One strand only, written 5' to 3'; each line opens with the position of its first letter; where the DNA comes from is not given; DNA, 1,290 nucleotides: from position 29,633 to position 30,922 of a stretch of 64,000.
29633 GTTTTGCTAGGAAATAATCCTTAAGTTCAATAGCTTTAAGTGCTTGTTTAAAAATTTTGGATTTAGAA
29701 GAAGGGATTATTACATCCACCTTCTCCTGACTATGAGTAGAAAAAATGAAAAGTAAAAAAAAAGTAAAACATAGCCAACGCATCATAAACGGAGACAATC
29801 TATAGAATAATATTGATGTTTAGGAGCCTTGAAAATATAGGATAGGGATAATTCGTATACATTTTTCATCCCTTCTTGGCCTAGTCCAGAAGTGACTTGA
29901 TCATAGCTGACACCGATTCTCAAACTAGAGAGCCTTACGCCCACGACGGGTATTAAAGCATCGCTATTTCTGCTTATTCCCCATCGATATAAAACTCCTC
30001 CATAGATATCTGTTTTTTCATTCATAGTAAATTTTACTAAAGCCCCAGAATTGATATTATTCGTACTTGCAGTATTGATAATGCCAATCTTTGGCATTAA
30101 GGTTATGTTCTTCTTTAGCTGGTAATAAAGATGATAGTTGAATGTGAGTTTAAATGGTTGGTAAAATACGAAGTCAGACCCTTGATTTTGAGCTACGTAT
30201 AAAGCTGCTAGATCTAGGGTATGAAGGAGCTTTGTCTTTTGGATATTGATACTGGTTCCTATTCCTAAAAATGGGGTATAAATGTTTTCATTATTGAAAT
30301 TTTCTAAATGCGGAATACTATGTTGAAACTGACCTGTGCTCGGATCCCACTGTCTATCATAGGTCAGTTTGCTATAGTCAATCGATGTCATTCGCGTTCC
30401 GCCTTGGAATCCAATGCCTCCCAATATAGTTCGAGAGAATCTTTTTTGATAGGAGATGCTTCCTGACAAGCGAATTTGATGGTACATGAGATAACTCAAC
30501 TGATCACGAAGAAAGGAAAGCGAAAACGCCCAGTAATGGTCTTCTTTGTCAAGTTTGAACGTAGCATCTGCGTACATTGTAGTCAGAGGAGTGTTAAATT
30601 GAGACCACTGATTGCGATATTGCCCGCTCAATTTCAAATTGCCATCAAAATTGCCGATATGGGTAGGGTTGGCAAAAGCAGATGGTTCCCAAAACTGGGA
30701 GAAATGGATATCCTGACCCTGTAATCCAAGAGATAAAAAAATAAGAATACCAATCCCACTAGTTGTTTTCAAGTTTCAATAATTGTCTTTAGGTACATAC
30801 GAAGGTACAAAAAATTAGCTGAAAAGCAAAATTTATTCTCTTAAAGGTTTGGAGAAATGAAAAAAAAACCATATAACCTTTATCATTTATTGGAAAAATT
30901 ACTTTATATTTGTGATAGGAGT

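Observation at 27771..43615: Self-contained T9SS adhesin island: PorP/SprF and PG1058-like OmpA pair, divergent type-B cargo, type-A giant, and a trailing ECF sigma/anti-sigma pair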

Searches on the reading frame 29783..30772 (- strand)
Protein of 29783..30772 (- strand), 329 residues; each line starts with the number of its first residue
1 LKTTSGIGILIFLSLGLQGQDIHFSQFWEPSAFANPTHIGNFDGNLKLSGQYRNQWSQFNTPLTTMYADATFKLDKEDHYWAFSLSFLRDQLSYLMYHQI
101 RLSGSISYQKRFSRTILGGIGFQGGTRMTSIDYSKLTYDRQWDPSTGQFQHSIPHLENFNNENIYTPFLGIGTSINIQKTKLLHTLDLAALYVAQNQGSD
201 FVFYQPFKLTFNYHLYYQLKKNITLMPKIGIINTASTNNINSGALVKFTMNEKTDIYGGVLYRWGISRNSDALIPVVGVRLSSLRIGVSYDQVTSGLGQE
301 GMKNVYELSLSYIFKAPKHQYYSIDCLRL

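Call 3: search_protein_families(library=pfam, proteins=[window:29783-30772:-], max_evalue=0.01)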
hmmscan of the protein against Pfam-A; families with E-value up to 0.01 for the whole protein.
window:29783-30772:- (329 aa): 1 family
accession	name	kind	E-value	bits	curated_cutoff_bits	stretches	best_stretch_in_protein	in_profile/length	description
PF11751.14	PorP_SprF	-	4.3e-27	95.8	22.3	1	18-312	3-273/273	Type IX secretion system membrane protein PorP/SprF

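Call 4: search_protein_families(library=ncbifam, proteins=[window:29783-30772:-], max_evalue=0.01)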
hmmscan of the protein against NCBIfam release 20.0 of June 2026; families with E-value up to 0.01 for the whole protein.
window:29783-30772:- (329 aa): 1 family
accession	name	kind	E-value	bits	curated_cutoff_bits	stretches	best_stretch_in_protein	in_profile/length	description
TIGR03519.1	T9SS_PorP_fam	subfamily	4.9e-36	124.7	90.55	1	2-314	2-292/292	PorP/SprF family type IX secretion system membrane protein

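Call 22: find_homologous_proteins(query=window:29783-30769:-, max_evalue=1e-20)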
Query window:29783-30769:- (328 aa): 40 proteins with E <= 1e-20 among 2789 candidates.
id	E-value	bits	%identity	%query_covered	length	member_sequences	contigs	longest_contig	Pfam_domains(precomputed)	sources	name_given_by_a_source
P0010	6.9e-220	747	100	100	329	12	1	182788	PF11751.15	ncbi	-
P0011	3.4e-203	692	90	100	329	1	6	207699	PF11751.15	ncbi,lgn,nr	ncbi:MAG: PorP/SprF family type IX secretion system membrane protein [Chitinophagales bacterium]|nr:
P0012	1.4e-195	667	87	100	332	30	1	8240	PF11751.15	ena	-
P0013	3.5e-180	616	83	95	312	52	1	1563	PF11751.15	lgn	-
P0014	2.4e-178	610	81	95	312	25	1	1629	PF11751.15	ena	-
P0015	3.0e-173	594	77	98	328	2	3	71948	PF11751.15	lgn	-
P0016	1.0e-166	572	76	98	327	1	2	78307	PF11751.15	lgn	-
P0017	3.3e-163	561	72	98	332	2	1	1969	PF11751.15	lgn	-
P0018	7.0e-163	560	72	95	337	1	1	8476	PF11751.15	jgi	jgi:type IX secretion system PorP/SprF family membrane protein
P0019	4.1e-162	557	74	97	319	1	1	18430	PF11751.15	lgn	-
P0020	4.2e-162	557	73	97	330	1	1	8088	PF11751.15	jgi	jgi:type IX secretion system PorP/SprF family membrane protein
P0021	1.4e-159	549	70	98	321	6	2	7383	PF11751.15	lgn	-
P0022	4.6e-151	521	68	95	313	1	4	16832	PF11751.15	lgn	-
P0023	2.1e-150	519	84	80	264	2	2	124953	PF11751.15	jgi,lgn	jgi:type IX secretion system PorP/SprF family membrane protein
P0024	5.2e-147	507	66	97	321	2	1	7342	PF11751.15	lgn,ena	-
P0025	4.0e-130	452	60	96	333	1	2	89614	PF11751.15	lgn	-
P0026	5.3e-130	452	61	98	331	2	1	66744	PF11751.15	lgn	-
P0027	1.9e-121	424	56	98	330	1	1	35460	PF11751.15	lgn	-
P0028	1.4e-117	411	55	98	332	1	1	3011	PF11751.15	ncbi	-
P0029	1.6e-114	401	54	100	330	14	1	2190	PF11751.15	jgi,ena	jgi:type IX secretion system PorP/SprF family membrane protein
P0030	1.3e-103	365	55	89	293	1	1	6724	PF11751.15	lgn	-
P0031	2.5e-85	305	47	97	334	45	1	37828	PF11751.15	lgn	-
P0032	1.8e-66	243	40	95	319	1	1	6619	PF11751.15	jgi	-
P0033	8.5e-25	106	29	95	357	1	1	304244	PF11751.15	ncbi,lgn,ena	-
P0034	1.9e-24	105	28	94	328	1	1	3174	PF11751.15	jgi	jgi:type IX secretion system PorP/SprF family membrane protein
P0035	1.9e-23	101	28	98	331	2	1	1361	PF11751.15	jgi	-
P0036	5.5e-23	100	29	92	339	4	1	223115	PF11751.15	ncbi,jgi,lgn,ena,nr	ncbi:MAG TPA: PorP/SprF family type IX secretion system membrane protein [Chitinophagaceae bacterium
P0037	8.5e-23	99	29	98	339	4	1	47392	PF11751.15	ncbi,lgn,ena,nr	ncbi:MAG TPA: PorP/SprF family type IX secretion system membrane protein [Chitinophagales bacterium]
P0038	1.4e-22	99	27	98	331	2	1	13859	PF11751.15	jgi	-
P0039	1.6e-22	98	27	95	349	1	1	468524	PF11751.15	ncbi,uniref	ncbi:PorP/SprF family type IX secretion system membrane protein [Compostibacter hankyongensis]|unire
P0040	1.8e-22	98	31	91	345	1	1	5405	PF11751.15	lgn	-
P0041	1.9e-22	98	29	95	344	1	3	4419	PF11751.15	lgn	-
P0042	2.0e-22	98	30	96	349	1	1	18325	PF11751.15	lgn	-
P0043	5.2e-22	97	30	96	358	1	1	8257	PF11751.15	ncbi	-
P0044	2.2e-21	95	29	95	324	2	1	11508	PF11751.15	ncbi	-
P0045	2.8e-21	94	27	94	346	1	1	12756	PF11751.15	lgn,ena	-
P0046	4.3e-21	94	27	94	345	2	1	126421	PF11751.15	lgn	-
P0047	4.5e-21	94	28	90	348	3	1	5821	PF11751.15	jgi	jgi:type IX secretion system PorP/SprF family membrane protein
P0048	5.1e-21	93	28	90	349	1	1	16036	PF11751.15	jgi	jgi:type IX secretion system PorP/SprF family membrane protein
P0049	5.9e-21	93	27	95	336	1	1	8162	PF11751.15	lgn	-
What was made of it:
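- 29783..30772 (-): PorP/SprF-family outer-membrane protein (329 aa). It is a divergent member of the family. Its C-terminal tail ...SIDC[LM]RL is invariant in the clade. Call 22 lists orthologues from 100% down to 40% identity.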

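Call 23: find_encoding_contigs(protein=P0011, flank=10000, max_places=3)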
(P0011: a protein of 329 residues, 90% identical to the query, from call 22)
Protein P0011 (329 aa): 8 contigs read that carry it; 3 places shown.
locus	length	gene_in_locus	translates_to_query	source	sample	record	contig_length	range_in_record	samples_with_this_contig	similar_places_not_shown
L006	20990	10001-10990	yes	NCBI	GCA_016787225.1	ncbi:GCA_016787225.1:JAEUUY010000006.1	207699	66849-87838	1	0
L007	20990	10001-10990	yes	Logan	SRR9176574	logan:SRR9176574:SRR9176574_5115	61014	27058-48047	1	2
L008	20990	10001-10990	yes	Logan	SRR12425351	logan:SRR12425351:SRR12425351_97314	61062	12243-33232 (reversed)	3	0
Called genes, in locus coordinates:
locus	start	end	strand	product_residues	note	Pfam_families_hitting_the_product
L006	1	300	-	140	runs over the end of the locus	PF13588:HSDR_N_2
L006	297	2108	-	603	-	PF13174:TPR_6 (faint), PF13428:TPR_14 (faint), PF13432:TPR_16 (faint), PF14559:TPR_19 (faint)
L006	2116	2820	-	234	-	PF00696:AA_kinase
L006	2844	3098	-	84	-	PF13490:zf-HC2 (weak)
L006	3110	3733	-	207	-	PF22029:PhyR_sigma2, PF04542:Sigma70_r2, PF08281:Sigma70_r4_2, PF04545:Sigma70_r4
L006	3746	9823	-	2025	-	PF20009:GEVED, PF13895:Ig_2 (faint), PF07679:I-set (faint), PF13927:Ig_3 (faint), PF19081:Ig_7 (weak), PF16681:Ig_5 (faint), PF18962:Por_Secre_tail (weak)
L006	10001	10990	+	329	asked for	PF11751:PorP_SprF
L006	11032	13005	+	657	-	PF00691:OmpA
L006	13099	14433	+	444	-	PF00364:Biotin_lipoyl, PF02817:E3_binding, PF00198:2-oxoacid_dh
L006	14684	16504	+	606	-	PF00664:ABC_membrane, PF02463:SMC_N, PF00005:ABC_tran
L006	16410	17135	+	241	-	PF13645:YkuD_2, PF03734:YkuD (weak)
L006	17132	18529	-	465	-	PF23023:Anti-Pycsar_Apyc1 (faint), PF00753:Lactamase_B, PF12706:Lactamase_B_2 (weak), PF16661:Lactamase_B_6 (faint), PF10996:Beta-Casp, PF07521:RMMBL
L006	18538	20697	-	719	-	PF07719:TPR_2 (faint), PF07676:PD40 (faint), PF00691:OmpA (weak)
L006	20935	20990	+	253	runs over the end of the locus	PF01416:PseudoU_synth_1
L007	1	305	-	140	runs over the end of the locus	PF13588:HSDR_N_2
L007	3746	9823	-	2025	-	PF20009:GEVED, PF13895:Ig_2 (faint), PF07679:I-set (faint), PF13927:Ig_3 (faint), PF19081:Ig_7 (weak), PF18962:Por_Secre_tail (weak)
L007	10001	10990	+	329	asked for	PF11751:PorP_SprF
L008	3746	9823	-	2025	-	PF20009:GEVED, PF13895:Ig_2 (faint), PF07679:I-set (faint), PF13927:Ig_3 (faint), PF19081:Ig_7 (weak), PF16681:Ig_5 (faint), PF18962:Por_Secre_tail (weak)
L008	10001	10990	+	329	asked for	PF11751:PorP_SprF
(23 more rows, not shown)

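Call 24: find_encoding_contigs(protein=P0015, flank=10000, max_places=2)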
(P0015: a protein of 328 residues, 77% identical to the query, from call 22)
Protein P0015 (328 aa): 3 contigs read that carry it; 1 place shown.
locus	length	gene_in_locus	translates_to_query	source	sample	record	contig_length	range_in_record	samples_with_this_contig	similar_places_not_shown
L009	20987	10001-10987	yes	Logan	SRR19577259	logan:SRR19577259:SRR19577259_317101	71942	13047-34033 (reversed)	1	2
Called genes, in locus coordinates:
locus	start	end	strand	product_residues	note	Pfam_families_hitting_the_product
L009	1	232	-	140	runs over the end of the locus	PF13588:HSDR_N_2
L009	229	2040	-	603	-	PF12895:ANAPC3 (faint), PF13174:TPR_6 (faint), PF13428:TPR_14 (faint), PF14559:TPR_19 (faint)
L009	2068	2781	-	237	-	PF00696:AA_kinase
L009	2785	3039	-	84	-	PF13490:zf-HC2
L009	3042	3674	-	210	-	PF04542:Sigma70_r2, PF22029:PhyR_sigma2 (weak), PF08281:Sigma70_r4_2, PF04545:Sigma70_r4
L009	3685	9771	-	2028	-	PF20009:GEVED, PF13895:Ig_2 (faint), PF19081:Ig_7 (weak), PF07679:I-set (faint), PF19081:Ig_7 (weak), PF13927:Ig_3 (weak), PF19081:Ig_7 (weak), PF18962:Por_Secre_tail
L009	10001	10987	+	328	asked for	PF11751:PorP_SprF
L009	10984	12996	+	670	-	PF00691:OmpA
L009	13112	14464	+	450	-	PF00364:Biotin_lipoyl, PF02817:E3_binding, PF00198:2-oxoacid_dh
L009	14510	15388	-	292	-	PF00781:DAGK_cat, PF19279:YegS_C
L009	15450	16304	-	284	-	PF02749:QRPTase_N, PF01729:QRPTase_C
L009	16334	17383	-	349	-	PF00487:FA_desaturase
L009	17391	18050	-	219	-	PF00160:Pro_isomerase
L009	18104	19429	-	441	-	PF06123:CreD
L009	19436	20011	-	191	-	PF25084:LbH_EIF2B, PF25087:GMPPB_C (faint), PF00132:Hexapep, PF14602:Hexapep_2 (weak), PF00132:Hexapep, PF14602:Hexapep_2 (weak)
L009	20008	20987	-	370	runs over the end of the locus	PF00155:Aminotran_1_2, PF01041:DegT_DnrJ_EryC1, PF01212:Beta_elim_lyase (weak)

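Call 25: find_encoding_contigs(protein=P0025, flank=10000, max_places=2)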
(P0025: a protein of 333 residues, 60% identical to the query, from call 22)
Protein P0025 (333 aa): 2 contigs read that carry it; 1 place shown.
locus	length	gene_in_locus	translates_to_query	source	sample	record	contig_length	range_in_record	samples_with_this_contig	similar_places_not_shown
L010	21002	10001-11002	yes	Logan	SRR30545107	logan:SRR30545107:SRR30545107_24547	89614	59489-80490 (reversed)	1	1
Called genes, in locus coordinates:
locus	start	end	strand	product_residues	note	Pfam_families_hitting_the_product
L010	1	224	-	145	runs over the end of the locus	PF13588:HSDR_N_2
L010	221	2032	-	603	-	PF00515:TPR_1 (faint), PF07719:TPR_2 (faint), PF13174:TPR_6 (faint), PF13424:TPR_12 (faint), PF13428:TPR_14 (faint), PF13432:TPR_16 (faint), PF14559:TPR_19 (faint)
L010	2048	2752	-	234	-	PF00696:AA_kinase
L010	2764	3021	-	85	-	PF13490:zf-HC2 (weak)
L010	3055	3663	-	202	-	PF04542:Sigma70_r2, PF22029:PhyR_sigma2 (weak), PF08281:Sigma70_r4_2, PF04545:Sigma70_r4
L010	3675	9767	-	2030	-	PF20009:GEVED, PF13927:Ig_3 (faint), PF13895:Ig_2 (faint), PF19081:Ig_7 (weak), PF18962:Por_Secre_tail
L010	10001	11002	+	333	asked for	PF11751:PorP_SprF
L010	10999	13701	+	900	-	PF00691:OmpA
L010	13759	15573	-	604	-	PF02771:Acyl-CoA_dh_N, PF02770:Acyl-CoA_dh_M, PF00441:Acyl-CoA_dh_1, PF08028:Acyl-CoA_dh_2, PF22924:ACOX_C_alpha1, PF21263:Acyl-CoA-dh_C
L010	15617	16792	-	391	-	PF00108:Thiolase_N, PF02803:Thiolase_C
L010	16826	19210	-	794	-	PF02737:3HCDH_N, PF00725:3HCDH, PF00378:ECH_1, PF16113:ECH_2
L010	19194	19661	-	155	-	PF22381:Staph_reg_Sar_Rot (weak), PF01047:MarR (weak)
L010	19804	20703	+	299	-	PF00781:DAGK_cat, PF19279:YegS_C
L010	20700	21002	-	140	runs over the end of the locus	PF02502:LacAB_rpiB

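Call 63: find_encoding_contigs(protein=P0031, flank=10000, max_places=2)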
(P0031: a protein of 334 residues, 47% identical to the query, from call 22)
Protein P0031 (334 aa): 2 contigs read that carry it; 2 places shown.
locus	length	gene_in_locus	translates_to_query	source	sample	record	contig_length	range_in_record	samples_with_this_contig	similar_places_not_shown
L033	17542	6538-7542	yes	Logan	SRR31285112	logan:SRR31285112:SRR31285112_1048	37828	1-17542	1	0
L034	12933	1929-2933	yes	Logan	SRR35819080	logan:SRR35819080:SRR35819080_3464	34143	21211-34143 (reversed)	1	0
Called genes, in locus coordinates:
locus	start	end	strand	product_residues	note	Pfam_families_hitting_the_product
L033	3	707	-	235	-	?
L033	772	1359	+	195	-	PF08281:Sigma70_r4_2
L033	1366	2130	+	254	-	-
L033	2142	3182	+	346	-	PF02628:COX15-CtaA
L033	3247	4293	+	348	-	PF13528:Glyco_trans_1_3 (faint), PF04101:Glyco_tran_28_C (weak)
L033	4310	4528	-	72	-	PF10884:DUF2683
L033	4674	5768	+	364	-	PF01571:GCV_T, PF08669:GCV_T_C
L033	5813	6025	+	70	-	PF02416:TatA_B_E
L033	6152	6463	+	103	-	-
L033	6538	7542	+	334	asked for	PF11751:PorP_SprF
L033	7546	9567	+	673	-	PF07676:PD40 (faint), PF00691:OmpA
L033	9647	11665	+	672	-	PF13567:DUF4131, PF03772:Competence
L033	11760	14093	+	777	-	PF18939:DUF5686 (weak)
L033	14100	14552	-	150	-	-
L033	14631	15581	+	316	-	-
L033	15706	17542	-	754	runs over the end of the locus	PF00141:peroxidase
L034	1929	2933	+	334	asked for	PF11751:PorP_SprF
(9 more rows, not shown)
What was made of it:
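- The PorP and PorE-like pair stands alone at 47% identity (call 63).
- Tried and rejected: I rejected this: its CTD is type-A-like, and the linkage is lost at 47% PorP identity (call 63).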

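Call 64: find_encoding_contigs(protein=P0023, flank=10000, max_places=2)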
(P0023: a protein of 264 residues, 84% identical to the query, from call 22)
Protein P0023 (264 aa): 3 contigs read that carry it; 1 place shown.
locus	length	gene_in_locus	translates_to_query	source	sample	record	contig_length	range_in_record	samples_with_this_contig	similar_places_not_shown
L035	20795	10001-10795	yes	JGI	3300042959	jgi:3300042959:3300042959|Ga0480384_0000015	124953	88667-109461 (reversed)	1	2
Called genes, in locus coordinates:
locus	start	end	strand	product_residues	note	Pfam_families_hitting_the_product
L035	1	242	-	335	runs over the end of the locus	PF04389:Peptidase_M28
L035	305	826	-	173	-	-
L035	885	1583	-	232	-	PF00581:Rhodanese, PF00578:AhpC-TSA (weak), PF00085:Thioredoxin, PF08534:Redoxin (weak), PF13098:Thioredoxin_2, PF13905:Thioredoxin_8 (weak)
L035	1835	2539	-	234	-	PF00696:AA_kinase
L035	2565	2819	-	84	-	PF13490:zf-HC2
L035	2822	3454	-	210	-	PF04542:Sigma70_r2, PF22029:PhyR_sigma2, PF08281:Sigma70_r4_2, PF04545:Sigma70_r4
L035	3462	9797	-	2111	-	PF20009:GEVED, PF13895:Ig_2 (faint), PF13927:Ig_3 (faint), PF16681:Ig_5 (faint), PF19081:Ig_7 (weak), PF18962:Por_Secre_tail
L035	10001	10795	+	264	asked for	PF11751:PorP_SprF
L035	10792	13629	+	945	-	PF00691:OmpA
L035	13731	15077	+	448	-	PF00364:Biotin_lipoyl, PF02817:E3_binding, PF00198:2-oxoacid_dh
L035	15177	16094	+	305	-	-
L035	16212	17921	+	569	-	PF00664:ABC_membrane, PF00005:ABC_tran, PF02463:SMC_N (weak)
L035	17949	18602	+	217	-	PF13645:YkuD_2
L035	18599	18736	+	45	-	-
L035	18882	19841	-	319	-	PF01073:3Beta_HSD, PF01370:Epimerase, PF02719:Polysacc_synt_2 (weak), PF04321:RmlD_sub_bind, PF16363:GDP_Man_Dehyd, PF07993:NAD_binding_4 (weak)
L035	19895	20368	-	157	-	-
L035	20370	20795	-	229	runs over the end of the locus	PF00106:adh_short, PF13561:adh_short_C2, PF23441:SDR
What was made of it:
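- On T9SS type-A CTD (PF18962 / TIGR04183): Orthologues in L009, L010 and L035 carry confident precomputed Por_Secre_tail hits (calls 24, 25, 64).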
